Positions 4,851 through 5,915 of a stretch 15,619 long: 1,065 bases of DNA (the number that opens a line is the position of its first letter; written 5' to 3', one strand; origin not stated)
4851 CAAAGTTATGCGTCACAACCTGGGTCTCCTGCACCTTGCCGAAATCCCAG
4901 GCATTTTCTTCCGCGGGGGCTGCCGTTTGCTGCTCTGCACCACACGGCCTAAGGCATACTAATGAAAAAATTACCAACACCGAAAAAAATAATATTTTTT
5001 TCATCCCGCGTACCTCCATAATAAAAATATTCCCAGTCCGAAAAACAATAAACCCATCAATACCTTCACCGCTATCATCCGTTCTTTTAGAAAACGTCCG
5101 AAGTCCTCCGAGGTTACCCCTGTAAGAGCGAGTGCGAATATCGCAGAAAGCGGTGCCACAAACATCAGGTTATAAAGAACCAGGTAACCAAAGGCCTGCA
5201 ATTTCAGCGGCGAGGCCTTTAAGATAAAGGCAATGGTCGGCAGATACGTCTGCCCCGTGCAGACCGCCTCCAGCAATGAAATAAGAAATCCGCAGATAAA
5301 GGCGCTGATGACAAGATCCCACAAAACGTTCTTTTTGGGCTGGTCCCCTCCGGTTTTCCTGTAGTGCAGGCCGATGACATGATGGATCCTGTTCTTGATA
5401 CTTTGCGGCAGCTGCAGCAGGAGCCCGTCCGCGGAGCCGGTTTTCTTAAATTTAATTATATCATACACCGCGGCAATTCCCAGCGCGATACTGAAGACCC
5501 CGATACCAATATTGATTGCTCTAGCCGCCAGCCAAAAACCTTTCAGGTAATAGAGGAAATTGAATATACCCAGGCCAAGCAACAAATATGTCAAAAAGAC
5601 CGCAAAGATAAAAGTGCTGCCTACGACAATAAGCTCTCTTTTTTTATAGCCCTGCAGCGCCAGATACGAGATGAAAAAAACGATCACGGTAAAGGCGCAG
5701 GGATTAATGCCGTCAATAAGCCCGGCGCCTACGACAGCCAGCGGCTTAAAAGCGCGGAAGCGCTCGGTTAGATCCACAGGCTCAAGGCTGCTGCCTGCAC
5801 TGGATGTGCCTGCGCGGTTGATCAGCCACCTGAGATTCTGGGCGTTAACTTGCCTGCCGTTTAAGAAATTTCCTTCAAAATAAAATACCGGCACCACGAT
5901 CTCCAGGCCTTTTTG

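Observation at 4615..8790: Co-directional cluster: flavodoxin-ferredoxin fusion, 64-aa membrane peptide, B12-radical SAM, Trx-CcdA fusion, DUF1573 secreted protein. A candidate uncharacterised redox/modification system.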

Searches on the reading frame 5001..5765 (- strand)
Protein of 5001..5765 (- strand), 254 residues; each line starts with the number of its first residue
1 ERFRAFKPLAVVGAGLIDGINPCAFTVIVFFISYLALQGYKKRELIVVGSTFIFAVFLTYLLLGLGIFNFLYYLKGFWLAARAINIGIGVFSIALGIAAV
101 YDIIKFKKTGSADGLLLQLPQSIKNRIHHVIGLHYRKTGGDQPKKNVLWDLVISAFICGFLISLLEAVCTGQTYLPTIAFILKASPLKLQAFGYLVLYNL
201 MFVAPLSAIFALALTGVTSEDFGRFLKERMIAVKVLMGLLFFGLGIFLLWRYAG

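Call 73: predict_structure(alignment_id=A2)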
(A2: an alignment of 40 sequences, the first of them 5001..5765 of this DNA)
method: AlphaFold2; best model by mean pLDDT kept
length: 254 residues; sequences in the alignment: 40
mean_pLDDT: 78.7   pTM: 0.70
mean pLDDT of the five models: 78.7, 75.8, 71.4, 70.2, 65.3
residues with pLDDT >= 90: 19; 70-90: 192; 50-70: 40; < 50: 3
segments of 3 or more residues with pLDDT < 50: 1-3
pLDDT, mean of each block of 10 residues (from residue 1): 60 78 75 73 86 89 77 70 84 89 92 78 76 60 69 84 79 72 76 87 87 71 79 87 87 82
secondary structure, 60 per line:
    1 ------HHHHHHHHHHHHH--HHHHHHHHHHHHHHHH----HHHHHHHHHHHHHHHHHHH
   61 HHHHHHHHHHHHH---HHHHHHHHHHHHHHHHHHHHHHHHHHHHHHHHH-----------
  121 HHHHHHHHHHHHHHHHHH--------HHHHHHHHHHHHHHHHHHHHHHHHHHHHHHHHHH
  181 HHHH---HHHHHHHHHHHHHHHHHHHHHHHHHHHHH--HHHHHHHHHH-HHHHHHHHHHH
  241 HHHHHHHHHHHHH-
elements in order: H7-19 H22-37 H42-73 H77-109 H121-138 H147-184 H188-216 H219-228 H230-253
